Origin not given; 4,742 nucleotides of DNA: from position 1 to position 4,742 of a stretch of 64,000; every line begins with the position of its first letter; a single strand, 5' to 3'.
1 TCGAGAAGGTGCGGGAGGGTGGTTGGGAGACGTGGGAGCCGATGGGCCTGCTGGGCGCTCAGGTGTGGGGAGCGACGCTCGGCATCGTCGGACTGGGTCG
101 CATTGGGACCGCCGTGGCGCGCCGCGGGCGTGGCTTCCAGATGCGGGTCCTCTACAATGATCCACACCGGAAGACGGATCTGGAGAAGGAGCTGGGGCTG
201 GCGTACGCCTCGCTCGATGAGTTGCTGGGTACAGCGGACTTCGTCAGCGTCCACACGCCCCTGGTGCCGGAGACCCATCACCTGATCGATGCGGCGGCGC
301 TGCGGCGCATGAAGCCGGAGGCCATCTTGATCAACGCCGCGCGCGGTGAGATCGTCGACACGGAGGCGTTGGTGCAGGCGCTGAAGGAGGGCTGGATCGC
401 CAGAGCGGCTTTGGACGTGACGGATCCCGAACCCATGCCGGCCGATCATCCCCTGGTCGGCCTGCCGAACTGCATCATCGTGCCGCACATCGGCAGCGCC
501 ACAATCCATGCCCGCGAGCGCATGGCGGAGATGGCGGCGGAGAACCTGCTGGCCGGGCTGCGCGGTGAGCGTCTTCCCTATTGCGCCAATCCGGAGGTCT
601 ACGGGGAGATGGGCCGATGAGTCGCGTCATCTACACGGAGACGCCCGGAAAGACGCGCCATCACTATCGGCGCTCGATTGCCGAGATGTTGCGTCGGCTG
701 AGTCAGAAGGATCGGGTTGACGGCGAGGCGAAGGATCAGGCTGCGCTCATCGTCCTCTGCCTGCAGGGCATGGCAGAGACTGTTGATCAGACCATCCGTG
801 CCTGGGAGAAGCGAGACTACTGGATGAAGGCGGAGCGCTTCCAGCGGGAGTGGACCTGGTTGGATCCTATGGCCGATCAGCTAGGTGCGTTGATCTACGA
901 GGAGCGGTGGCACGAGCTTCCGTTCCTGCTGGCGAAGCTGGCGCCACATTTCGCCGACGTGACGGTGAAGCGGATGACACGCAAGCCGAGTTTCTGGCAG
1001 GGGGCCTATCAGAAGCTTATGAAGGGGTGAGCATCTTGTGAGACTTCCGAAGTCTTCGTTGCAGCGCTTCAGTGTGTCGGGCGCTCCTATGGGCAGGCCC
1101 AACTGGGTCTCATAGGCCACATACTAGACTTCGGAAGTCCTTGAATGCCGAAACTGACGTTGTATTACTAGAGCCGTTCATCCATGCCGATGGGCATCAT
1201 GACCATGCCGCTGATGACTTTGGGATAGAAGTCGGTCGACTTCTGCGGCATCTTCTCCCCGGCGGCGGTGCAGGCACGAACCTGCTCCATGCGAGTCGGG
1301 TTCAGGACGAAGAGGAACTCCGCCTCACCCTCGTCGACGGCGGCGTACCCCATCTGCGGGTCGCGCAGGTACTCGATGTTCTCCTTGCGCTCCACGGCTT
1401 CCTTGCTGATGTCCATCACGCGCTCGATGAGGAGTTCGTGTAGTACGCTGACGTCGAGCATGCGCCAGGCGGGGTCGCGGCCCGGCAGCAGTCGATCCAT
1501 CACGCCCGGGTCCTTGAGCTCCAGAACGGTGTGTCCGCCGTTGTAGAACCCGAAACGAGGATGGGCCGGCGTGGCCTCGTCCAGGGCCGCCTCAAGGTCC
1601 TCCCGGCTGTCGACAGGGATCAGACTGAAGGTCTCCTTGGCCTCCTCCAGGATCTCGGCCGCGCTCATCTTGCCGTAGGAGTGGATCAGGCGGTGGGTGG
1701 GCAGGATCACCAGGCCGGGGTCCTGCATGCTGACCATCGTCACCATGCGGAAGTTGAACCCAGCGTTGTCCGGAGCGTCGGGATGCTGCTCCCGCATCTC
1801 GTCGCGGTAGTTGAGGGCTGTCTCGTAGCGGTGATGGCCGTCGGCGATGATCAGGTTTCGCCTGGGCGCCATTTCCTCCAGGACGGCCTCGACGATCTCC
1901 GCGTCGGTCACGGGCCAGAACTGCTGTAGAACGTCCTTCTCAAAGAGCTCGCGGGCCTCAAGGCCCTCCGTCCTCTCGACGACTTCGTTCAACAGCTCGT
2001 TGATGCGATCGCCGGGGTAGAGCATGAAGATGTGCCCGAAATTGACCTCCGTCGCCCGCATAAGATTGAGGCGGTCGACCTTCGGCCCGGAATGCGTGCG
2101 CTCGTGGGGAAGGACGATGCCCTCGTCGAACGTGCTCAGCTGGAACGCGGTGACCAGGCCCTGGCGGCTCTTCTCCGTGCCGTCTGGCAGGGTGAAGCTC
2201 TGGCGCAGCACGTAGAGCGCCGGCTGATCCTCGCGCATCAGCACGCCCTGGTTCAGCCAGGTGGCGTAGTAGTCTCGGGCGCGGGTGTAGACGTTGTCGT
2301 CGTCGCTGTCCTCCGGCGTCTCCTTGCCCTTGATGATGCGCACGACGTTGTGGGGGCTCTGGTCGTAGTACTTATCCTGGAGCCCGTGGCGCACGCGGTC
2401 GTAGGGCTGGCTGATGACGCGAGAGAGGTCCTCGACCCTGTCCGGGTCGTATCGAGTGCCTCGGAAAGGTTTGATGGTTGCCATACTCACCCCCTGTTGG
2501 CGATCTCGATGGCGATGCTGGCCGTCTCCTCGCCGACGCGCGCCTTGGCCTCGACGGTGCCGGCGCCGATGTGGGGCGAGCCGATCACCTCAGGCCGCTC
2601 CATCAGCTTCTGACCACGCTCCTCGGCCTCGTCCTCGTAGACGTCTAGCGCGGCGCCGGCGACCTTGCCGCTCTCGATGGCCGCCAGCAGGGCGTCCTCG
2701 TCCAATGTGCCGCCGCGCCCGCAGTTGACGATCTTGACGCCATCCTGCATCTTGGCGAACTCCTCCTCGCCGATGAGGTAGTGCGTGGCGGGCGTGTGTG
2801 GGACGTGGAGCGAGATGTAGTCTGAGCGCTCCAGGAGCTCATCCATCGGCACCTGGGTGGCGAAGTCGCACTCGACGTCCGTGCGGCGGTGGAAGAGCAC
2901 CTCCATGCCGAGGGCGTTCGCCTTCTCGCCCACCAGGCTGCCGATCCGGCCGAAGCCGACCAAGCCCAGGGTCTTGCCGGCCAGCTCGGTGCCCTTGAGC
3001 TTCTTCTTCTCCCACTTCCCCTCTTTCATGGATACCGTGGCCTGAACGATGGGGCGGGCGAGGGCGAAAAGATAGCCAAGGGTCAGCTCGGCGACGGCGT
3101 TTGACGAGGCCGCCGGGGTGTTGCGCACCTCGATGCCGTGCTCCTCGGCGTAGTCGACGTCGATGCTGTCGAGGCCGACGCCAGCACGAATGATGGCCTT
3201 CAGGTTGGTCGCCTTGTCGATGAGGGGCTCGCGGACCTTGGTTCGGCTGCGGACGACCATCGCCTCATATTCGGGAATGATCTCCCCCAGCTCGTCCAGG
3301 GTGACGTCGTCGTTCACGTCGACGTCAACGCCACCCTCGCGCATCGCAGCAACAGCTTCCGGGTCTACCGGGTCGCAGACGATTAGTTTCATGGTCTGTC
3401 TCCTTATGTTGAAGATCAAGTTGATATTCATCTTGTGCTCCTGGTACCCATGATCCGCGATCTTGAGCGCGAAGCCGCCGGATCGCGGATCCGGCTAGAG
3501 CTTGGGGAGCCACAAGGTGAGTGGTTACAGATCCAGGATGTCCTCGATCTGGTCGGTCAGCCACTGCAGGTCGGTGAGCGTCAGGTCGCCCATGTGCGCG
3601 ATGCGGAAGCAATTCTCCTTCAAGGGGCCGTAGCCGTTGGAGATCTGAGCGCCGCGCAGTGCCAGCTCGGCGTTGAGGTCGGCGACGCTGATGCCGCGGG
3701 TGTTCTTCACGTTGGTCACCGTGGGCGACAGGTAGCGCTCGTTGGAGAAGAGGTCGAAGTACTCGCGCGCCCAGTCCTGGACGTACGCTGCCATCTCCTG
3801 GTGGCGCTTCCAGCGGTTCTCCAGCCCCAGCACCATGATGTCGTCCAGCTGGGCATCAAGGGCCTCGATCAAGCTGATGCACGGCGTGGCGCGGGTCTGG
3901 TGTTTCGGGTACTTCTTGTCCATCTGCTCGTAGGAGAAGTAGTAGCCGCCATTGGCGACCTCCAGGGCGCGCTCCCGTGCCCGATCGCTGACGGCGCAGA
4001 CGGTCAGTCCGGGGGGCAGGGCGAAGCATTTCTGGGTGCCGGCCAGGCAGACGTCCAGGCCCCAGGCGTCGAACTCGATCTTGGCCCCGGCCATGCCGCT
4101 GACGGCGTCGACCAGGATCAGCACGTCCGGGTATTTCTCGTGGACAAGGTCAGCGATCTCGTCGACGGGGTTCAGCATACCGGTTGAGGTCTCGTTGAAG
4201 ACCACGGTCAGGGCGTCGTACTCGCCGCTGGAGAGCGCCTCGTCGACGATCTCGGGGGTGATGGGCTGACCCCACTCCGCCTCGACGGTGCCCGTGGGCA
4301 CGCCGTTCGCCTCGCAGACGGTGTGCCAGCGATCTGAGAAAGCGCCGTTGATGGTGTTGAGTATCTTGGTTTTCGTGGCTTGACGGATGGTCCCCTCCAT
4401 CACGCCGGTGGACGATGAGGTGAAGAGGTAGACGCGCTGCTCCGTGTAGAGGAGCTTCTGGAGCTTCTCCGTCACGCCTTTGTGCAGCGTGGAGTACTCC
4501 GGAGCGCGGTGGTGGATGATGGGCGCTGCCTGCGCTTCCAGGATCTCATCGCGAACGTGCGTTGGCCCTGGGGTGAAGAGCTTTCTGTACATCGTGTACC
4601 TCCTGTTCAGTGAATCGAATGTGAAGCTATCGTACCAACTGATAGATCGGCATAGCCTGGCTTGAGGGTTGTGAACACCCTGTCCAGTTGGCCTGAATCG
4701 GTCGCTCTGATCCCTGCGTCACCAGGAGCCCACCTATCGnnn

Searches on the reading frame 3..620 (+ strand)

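Call 54: search_protein_families(library=pfam, proteins=[window:3-620:+])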
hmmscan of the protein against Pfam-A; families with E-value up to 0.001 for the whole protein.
window:3-620:+ (205 aa): 3 families
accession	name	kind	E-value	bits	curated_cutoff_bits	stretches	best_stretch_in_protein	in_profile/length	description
PF02826.25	2-Hacid_dh_C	-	3.2e-62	209.5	25.1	1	2-164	17-178/178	D-isomer specific 2-hydroxyacid dehydrogenase, NAD binding domain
PF03446.21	NAD_binding_2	-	0.00041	20.8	21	1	26-129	2-109/161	NAD binding domain of 6-phosphogluconate dehydrogenase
PF01408.29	GFO_IDH_MocA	-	0.00095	20.3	24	0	26-104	3-87/120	Oxidoreductase family, NAD-binding Rossmann fold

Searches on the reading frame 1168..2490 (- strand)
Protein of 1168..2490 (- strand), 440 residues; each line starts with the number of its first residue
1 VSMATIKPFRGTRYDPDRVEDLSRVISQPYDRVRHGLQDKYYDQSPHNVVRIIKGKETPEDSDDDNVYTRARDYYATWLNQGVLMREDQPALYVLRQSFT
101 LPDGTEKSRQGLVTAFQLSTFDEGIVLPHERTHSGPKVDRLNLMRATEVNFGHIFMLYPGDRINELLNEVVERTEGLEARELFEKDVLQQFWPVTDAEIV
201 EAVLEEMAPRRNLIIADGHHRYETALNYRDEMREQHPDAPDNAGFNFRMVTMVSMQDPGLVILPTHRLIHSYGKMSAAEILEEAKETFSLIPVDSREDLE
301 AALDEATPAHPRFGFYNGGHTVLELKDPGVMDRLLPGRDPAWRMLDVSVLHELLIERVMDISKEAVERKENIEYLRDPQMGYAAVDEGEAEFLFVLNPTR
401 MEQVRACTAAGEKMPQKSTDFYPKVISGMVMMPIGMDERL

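Call 54: search_protein_families(library=pfam, proteins=[window:1168-2490:-])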
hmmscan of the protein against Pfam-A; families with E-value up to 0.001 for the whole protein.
window:1168-2490:- (440 aa): 1 family
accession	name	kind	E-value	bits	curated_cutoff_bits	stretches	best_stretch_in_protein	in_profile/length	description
PF06245.16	DUF1015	-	4.7e-88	295.7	25.8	1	6-348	1-325/325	Protein of unknown function (DUF1015)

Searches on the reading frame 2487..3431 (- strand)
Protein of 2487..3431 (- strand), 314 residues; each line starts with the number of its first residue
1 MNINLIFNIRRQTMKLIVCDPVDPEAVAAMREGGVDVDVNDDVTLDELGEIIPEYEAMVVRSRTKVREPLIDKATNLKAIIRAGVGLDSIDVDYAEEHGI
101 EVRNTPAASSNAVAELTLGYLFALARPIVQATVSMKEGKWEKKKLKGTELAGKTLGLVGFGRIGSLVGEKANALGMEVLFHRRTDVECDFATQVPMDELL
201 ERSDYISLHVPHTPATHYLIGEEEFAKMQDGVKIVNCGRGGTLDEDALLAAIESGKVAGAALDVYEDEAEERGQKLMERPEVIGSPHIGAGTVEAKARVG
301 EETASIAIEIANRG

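Call 54: search_protein_families(library=pfam, proteins=[window:2487-3431:-])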
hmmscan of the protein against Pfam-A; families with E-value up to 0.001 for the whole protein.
window:2487-3431:- (314 aa): 2 families
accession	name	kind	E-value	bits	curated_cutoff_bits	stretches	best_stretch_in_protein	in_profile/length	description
PF02826.25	2-Hacid_dh_C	-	4.4e-56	189.5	25.1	1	118-289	1-178/178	D-isomer specific 2-hydroxyacid dehydrogenase, NAD binding domain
PF00389.36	2-Hacid_dh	-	4.1e-31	107.9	24.6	1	17-306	2-119/134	D-isomer specific 2-hydroxyacid dehydrogenase, catalytic domain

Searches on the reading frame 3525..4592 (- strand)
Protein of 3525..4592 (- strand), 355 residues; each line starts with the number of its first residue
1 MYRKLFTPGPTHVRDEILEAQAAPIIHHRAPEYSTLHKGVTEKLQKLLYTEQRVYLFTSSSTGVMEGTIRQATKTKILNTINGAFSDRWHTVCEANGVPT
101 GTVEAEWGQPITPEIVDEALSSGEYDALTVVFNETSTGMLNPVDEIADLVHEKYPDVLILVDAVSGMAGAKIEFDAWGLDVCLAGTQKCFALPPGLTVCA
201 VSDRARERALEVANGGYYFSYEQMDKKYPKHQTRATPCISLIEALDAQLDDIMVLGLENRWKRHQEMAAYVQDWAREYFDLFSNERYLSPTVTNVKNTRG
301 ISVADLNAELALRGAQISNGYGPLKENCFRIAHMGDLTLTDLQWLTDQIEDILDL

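Call 54: search_protein_families(library=pfam, proteins=[window:3525-4592:-])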
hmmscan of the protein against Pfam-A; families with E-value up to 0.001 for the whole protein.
window:3525-4592:- (355 aa): 1 family
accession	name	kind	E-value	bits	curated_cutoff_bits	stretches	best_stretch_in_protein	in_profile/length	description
PF00266.25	Aminotran_5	-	1.6e-24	87.1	21.5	1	25-320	33-338/371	Aminotransferase class-V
